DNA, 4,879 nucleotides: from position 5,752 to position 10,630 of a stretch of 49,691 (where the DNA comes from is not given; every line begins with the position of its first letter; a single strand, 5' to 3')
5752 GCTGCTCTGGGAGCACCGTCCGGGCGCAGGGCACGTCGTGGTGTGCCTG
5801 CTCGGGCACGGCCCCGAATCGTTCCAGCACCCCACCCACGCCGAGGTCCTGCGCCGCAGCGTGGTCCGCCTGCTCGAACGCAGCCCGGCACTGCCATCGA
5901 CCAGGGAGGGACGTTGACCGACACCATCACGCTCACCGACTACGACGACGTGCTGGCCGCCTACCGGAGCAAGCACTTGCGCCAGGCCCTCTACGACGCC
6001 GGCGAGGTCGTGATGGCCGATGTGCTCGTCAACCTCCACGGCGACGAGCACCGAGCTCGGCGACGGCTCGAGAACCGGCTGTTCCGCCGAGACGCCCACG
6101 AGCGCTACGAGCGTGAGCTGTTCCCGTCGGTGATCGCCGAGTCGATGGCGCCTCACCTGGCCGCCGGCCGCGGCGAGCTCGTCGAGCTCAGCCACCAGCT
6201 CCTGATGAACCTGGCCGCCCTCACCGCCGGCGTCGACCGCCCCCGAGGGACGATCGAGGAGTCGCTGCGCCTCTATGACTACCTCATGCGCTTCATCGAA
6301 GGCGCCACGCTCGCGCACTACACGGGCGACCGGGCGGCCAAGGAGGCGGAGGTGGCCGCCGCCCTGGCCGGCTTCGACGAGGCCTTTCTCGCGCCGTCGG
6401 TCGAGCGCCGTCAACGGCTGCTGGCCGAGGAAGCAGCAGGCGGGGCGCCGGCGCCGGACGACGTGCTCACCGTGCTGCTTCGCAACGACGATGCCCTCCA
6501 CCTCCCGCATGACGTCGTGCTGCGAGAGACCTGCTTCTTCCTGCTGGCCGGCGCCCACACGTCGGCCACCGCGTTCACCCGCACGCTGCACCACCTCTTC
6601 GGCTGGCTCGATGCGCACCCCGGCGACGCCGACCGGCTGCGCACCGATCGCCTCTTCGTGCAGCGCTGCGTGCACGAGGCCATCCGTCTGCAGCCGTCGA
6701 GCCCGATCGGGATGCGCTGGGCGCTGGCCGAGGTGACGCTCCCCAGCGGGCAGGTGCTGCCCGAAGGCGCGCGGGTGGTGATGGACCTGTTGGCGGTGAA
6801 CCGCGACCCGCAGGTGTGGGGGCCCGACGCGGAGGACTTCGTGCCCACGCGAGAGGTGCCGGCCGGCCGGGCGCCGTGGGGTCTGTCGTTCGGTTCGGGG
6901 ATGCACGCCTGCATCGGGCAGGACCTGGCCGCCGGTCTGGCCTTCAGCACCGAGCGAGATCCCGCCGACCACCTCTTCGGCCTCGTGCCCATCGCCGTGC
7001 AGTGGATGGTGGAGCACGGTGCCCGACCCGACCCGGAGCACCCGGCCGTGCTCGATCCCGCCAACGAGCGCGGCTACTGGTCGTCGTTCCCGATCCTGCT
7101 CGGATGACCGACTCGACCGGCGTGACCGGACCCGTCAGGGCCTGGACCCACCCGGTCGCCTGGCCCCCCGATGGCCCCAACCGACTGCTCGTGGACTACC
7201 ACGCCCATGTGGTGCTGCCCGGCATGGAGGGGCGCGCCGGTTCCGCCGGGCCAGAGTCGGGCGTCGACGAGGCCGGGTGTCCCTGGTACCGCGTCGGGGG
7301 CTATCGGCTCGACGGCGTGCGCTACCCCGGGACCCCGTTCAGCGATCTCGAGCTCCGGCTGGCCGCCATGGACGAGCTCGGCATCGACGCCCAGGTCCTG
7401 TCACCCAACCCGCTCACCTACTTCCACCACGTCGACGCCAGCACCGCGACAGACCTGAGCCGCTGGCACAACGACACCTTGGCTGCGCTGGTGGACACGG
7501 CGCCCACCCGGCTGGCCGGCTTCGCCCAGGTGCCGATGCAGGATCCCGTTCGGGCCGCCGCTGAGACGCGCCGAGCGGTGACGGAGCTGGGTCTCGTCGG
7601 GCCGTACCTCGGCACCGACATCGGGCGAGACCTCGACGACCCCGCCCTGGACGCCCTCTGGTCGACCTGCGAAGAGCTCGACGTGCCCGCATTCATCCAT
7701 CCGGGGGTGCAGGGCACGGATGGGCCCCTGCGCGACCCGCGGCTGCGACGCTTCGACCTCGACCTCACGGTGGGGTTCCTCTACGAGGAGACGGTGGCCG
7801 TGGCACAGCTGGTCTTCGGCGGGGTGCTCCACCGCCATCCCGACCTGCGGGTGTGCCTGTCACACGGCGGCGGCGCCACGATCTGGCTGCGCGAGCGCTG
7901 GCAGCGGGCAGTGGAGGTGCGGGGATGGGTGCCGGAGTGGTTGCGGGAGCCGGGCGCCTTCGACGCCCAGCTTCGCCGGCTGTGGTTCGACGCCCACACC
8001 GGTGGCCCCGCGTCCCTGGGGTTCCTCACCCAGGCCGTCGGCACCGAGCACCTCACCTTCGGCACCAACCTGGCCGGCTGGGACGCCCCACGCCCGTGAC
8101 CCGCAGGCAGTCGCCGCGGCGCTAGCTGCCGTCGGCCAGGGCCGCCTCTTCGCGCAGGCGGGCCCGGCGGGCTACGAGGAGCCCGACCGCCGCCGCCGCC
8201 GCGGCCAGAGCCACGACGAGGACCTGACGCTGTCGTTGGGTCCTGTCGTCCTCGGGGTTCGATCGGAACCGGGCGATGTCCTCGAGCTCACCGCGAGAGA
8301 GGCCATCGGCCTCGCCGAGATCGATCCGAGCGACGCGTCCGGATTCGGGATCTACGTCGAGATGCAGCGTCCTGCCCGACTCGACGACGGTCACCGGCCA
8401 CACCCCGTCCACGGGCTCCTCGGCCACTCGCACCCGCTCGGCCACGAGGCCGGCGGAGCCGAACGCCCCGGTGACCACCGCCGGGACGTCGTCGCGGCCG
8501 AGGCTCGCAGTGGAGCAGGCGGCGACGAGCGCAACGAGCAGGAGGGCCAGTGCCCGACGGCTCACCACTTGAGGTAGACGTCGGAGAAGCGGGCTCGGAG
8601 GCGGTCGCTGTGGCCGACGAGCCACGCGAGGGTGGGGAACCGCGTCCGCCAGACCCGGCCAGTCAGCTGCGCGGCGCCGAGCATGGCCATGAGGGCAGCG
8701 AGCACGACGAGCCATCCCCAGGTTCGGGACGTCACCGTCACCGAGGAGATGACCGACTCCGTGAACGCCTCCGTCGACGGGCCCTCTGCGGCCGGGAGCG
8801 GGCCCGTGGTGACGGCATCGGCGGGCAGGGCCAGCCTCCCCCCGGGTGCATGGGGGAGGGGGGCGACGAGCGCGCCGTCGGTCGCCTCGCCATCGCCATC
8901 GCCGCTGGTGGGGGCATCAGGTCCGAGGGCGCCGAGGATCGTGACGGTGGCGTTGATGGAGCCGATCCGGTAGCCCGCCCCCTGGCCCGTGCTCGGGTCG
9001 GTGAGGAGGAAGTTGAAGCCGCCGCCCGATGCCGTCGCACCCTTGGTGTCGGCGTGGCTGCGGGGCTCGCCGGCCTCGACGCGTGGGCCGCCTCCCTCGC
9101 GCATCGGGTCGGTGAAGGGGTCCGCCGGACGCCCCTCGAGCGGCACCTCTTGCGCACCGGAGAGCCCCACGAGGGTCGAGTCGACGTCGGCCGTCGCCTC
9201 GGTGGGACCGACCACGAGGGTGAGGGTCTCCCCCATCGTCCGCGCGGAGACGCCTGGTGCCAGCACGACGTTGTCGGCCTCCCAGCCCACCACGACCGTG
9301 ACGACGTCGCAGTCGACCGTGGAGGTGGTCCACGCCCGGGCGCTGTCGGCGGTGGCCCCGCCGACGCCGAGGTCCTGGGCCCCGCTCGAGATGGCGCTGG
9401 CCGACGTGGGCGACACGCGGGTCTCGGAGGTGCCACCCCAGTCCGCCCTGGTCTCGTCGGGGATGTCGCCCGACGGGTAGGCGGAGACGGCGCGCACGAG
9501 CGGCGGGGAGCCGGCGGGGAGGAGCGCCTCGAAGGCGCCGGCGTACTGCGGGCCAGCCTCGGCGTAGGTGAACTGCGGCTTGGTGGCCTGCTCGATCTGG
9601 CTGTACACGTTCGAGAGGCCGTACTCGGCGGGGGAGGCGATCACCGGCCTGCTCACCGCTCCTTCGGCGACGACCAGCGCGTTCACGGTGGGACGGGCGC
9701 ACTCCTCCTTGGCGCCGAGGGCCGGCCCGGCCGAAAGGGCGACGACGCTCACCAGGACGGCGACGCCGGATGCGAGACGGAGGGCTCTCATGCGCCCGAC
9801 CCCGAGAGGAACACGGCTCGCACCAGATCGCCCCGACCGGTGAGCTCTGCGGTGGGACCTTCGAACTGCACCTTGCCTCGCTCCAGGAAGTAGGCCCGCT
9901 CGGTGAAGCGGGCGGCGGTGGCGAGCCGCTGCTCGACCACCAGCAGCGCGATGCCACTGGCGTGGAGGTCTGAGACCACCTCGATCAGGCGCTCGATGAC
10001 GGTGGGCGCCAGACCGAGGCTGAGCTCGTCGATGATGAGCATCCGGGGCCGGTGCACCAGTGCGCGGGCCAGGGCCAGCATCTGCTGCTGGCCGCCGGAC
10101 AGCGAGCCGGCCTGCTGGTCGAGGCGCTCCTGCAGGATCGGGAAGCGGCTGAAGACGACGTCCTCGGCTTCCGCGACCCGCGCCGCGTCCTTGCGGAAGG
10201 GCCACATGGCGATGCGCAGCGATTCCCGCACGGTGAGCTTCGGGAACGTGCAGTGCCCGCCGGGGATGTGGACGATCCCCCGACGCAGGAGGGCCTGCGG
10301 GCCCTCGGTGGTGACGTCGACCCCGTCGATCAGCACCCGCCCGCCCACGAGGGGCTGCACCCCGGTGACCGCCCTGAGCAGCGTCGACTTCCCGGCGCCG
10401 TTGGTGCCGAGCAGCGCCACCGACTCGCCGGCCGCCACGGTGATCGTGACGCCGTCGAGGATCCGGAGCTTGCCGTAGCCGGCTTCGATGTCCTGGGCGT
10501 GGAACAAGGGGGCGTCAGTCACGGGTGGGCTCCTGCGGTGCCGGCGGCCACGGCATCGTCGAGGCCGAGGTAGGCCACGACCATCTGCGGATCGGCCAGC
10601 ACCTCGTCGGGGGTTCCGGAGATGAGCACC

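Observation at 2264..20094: Six copies of a 17-bp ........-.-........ palindrome link three CCO paralogs, a Rieske oxygenase, a P450 operon, an ABC importer and a CoA ligase into one putative TetR regulon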

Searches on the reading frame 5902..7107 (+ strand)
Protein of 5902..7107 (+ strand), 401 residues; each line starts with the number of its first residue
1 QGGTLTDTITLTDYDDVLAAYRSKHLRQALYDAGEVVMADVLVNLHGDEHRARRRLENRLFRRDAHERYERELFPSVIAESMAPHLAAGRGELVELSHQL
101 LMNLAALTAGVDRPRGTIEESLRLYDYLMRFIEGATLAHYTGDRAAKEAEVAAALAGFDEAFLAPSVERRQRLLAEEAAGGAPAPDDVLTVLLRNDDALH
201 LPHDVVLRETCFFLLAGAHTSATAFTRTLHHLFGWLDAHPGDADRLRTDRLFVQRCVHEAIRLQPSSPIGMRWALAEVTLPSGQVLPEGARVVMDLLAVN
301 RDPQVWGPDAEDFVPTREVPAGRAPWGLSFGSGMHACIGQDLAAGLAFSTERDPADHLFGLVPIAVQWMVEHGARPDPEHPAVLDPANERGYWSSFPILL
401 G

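Call 9: search_protein_families(library=pfam, proteins=[window:5902-7107:+])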
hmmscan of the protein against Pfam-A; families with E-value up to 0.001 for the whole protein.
window:5902-7107:+ (401 aa): 1 family
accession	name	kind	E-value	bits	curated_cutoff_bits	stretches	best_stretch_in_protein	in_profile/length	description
PF00067.27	p450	-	1.2e-17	64.3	22.8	1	245-343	316-417/462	Cytochrome P450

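Call 57: search_protein_families(library=ncbifam, proteins=[window:5902-7107:+], max_evalue=0.00001)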
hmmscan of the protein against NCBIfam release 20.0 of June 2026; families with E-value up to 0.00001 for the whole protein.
window:5902-7107:+ (401 aa): 9 families
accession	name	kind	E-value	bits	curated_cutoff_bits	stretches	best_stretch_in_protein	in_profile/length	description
TIGR04538.1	P450_cycloAA_1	subfamily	2.5e-14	53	500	1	11-343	35-351/395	cytochrome P450, cyclodipeptide synthase-associated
NF041802.1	P450_SolI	exception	2.6e-11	42.7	850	1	182-343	229-380/424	solanimycin biosynthesis cytochrome P450 SolI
TIGR04515.1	P450_rel_GT_act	subfamily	4.4e-11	42.8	343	1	137-324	153-328/386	P450-derived glycosyltransferase activator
NF050147.1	aminopyruv_ApyO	equivalog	2.3e-10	39.7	525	1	42-346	80-381/444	RiPP biosynthesis cytochrome P450 ApyO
NF051859.1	AlbFlvMonOxTrpSyn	equivalog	9.1e-10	37.7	700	1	252-321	319-386/457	bifunctional albaflavenone monooxygenase/terpene synthase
NF045812.1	PentlenOxigase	equivalog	7.3e-09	35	800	1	237-343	287-394/444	pentalenene oxygenase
NF041177.1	Cyp119_Thmprot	equivalog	1.8e-08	33.6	680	1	244-343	234-325/368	cytochrome P450 Cyp119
TIGR04458.1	CYP450_TxtE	equivalog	1.8e-07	30.1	500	1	238-344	261-361/403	4-nitrotryptophan synthase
NF045816.1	PentlenlactSyn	equivalog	4.4e-06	25.7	700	1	185-343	200-351/396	pentalenolactone synthase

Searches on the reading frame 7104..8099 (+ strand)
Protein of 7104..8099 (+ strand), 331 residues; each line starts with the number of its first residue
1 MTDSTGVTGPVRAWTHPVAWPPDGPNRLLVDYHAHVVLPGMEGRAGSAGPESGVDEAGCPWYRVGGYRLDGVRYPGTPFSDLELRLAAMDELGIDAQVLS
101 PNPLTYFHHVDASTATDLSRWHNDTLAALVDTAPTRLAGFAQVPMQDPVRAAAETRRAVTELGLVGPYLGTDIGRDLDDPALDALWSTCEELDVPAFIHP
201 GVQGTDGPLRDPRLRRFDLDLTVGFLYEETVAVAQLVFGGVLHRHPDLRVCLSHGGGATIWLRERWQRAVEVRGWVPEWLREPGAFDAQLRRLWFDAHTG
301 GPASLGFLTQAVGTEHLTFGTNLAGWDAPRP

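Call 9: search_protein_families(library=pfam, proteins=[window:7104-8099:+])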
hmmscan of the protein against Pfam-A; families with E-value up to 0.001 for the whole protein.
window:7104-8099:+ (331 aa): 1 family
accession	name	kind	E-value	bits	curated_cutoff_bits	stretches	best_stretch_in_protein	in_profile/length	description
PF04909.20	Amidohydro_2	-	2.8e-30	106.5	26.4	1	30-328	1-252/289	Amidohydrolase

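Call 57: search_protein_families(library=ncbifam, proteins=[window:7104-8099:+], max_evalue=0.00001)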
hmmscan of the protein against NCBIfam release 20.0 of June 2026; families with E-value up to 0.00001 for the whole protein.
window:7104-8099:+ (331 aa): 0 families

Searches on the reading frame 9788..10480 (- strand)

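Call 9: search_protein_families(library=pfam, proteins=[window:9788-10480:-])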
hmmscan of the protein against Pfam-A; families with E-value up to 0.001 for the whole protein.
window:9788-10480:- (230 aa): 5 families
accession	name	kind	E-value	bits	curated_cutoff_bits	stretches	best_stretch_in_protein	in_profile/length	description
PF00005.33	ABC_tran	-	2.7e-29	103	25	1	8-152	1-134/137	ABC transporter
PF13304.12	AAA_21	-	1.6e-12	48.6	27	1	106-180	217-294/304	AAA domain, putative AbiEii toxin, Type IV TA system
PF13555.12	AAA_29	-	0.00011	22.4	27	1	9-39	13-43/61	P-loop containing region of AAA domain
PF13401.12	AAA_22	-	0.00015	22.5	27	1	20-178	7-117/130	AAA domain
PF02463.25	SMC_N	-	0.0003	20.7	40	0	20-38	26-44/220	RecF/RecN/SMC N terminal domain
